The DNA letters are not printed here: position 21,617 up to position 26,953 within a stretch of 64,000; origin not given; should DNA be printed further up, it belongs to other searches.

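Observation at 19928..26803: PorV-like barrel directly upstream of a 1678-aa C25 peptidase: a second, reversed-order PorU/PorV-type sorting module?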

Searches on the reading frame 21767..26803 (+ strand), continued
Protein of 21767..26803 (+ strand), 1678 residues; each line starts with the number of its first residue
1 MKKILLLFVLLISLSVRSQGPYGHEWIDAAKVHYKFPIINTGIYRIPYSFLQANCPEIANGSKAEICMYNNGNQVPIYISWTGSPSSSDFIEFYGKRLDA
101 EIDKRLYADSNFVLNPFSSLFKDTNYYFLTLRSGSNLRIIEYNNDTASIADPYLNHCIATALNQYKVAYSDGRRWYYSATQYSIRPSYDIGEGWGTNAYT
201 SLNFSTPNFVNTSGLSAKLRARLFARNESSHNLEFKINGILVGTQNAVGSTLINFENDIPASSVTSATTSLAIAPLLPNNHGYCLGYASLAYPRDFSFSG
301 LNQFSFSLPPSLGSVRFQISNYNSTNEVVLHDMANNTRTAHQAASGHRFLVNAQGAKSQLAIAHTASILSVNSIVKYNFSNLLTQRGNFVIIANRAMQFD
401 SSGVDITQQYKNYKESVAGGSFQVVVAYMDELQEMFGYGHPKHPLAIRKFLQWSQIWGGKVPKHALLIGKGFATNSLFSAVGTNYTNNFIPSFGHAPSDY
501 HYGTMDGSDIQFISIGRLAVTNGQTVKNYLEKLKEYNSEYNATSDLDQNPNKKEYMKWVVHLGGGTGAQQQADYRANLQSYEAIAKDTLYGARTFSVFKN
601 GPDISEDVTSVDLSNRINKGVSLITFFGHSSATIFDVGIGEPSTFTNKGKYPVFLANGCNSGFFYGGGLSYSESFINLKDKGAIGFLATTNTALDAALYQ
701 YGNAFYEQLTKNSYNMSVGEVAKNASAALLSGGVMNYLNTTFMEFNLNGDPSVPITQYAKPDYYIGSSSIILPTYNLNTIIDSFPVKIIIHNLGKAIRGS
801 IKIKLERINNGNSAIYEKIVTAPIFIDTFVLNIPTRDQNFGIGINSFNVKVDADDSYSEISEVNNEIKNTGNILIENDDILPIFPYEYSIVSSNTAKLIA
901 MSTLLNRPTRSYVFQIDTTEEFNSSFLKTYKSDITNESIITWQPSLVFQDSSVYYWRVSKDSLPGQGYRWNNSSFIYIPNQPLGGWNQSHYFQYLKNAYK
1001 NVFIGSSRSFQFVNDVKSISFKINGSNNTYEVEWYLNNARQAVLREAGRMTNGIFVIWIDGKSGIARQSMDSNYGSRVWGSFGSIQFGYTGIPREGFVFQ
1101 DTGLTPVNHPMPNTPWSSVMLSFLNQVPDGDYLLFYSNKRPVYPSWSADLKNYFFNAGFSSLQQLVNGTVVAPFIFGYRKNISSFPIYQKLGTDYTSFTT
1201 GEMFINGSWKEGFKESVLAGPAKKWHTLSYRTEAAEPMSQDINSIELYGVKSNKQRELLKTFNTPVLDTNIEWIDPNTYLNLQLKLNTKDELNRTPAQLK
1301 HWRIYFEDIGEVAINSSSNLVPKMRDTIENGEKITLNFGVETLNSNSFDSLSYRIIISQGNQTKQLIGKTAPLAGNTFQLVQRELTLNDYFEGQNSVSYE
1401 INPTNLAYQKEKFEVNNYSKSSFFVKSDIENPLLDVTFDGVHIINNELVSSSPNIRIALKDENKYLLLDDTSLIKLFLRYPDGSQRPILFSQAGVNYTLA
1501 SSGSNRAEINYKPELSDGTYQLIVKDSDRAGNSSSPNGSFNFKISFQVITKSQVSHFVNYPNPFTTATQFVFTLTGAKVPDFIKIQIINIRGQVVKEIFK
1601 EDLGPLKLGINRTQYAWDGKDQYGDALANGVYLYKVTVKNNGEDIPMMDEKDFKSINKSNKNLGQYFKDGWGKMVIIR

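Call 21: list_cluster_members(proteins=[window:21767-26803:+, window:20602-21762:+, window:19928-20605:+, window:26811-28457:+, window:11616-14375:-, window:56002-58029:+, window:31093-32973:-, P0027, P0016, P0024])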
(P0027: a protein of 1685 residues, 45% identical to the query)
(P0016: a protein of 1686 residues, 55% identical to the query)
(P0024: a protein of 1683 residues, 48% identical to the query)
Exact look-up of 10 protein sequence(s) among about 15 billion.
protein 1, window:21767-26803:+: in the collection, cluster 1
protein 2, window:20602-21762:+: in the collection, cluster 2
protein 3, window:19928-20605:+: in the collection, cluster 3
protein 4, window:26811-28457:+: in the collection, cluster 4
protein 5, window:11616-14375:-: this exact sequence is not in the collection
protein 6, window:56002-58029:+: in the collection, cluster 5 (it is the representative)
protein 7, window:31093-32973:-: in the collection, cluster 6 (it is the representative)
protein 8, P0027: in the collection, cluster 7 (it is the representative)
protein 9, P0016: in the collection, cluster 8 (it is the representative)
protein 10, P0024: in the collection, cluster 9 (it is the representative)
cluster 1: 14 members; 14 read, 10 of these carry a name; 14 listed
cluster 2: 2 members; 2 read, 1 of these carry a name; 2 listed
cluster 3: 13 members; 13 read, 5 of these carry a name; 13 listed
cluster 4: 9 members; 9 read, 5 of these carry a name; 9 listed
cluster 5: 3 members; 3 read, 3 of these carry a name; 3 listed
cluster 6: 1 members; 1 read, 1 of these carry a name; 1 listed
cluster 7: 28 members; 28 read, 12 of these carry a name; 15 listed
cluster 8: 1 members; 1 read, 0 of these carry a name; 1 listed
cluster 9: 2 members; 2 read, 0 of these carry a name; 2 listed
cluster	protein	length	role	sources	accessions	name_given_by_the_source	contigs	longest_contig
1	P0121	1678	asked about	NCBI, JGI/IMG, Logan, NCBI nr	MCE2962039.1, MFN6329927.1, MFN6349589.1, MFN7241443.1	MAG: C25 family cysteine peptidase [Chitinophagales bacterium] | hypothetical protein | C25 family cysteine peptidase [Sphingobacteriales bacterium]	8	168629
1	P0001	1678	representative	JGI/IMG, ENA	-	-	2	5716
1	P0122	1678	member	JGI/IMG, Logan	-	hypothetical protein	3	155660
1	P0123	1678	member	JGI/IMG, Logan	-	hypothetical protein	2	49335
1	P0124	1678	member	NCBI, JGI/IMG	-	hypothetical protein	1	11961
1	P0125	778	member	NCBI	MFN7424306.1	MAG: FlgD immunoglobulin-like domain containing protein [Chitinophagales bacterium]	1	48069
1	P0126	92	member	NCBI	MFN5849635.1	MAG: hypothetical protein ACK43K_14175, partial [Chitinophagales bacterium]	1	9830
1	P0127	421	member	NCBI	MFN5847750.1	MAG: C25 family cysteine peptidase, partial [Chitinophagales bacterium]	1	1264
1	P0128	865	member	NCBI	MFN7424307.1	MAG: C25 family cysteine peptidase [Chitinophagales bacterium]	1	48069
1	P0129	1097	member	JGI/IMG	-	hypothetical protein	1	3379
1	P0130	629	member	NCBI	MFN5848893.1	MAG: FlgD immunoglobulin-like domain containing protein [Chitinophagales bacterium]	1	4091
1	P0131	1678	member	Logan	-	-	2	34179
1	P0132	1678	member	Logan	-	-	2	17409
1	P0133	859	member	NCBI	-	-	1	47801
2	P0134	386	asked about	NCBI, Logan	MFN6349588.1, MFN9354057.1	MAG: PorV/PorQ family protein [Chitinophagales bacterium]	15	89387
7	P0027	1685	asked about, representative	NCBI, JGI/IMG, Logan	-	hypothetical protein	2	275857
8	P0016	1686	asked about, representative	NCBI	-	-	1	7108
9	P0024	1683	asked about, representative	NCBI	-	-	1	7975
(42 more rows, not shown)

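Call 62: search_protein_families(library=ncbifam, proteins=[L072:8807-9973:+, L072:10001-15022:+], max_evalue=0.00001)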
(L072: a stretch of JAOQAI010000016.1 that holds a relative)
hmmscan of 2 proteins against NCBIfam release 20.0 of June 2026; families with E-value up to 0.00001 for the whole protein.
L072:8807-9973:+ (389 aa): 4 families
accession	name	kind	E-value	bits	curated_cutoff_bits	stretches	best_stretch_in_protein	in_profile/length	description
NF052325.1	PorVQ2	equivalog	4.2e-162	539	325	1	28-380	8-353/354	putative type IX sorting system protein PorV2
NF033709.1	PorV_fam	subfamily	5.5e-30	105.1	90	1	48-379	5-325/326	PorV/PorQ family protein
NF033711.1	T9SS_PorQ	equivalog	1.8e-17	63.4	220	1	26-371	5-329/335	type IX secretion system protein PorQ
NF033710.1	T9SS_OM_PorV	equivalog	1.1e-08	34.7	250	1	41-95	20-75/367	type IX secretion system outer membrane channel protein PorV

L072:10001-15022:+ (1674 aa): 2 families
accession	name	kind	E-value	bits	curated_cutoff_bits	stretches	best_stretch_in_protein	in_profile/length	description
NF052324.1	PorU_rel_Nterm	equivalog_domain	6.7e-276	917.9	450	1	5-877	4-879/879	putative type IX secretion system sortase PorU2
NF033707.1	T9SS_sortase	equivalog_domain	2.2e-46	158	420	2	31-767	6-733/1095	type IX secretion system sortase PorU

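Call 70: search_protein_families(library=pfam, alignment_id=A1, max_evalue=0.001)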
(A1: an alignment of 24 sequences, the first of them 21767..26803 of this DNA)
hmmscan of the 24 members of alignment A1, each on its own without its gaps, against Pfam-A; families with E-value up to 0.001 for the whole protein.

A. member 1, window:21767-26803:+ (1678 aa): 3 families
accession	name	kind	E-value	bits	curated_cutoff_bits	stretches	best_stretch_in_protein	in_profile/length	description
PF01364.23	Peptidase_C25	-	6.6e-46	157.7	23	1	390-754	2-373/374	Peptidase family C25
PF13860.13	FlgD_ig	-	7.5e-07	29.5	27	1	1568-1641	10-78/79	FlgD Ig-like domain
PF19077.6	Big_13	-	2.3e-05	25.2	27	1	1492-1541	49-97/102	Bacterial Ig-like domain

B. families by the number of members that match (of 24 scanned): 7 families
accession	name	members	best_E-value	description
PF01364.23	Peptidase_C25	24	6e-65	Peptidase family C25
PF13860.13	FlgD_ig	22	5e-07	FlgD Ig-like domain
PF15711.10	ILEI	6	1.2e-08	Interleukin-like EMT inducer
PF07705.17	CARDB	6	3.3e-07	CARDB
PF19077.6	Big_13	3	2.3e-05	Bacterial Ig-like domain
PF18962.6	Por_Secre_tail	1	3.9e-05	Secretion system C-terminal sorting domain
PF13585.12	CHU_C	1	0.00079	CHU_C Type IX secretion signal domain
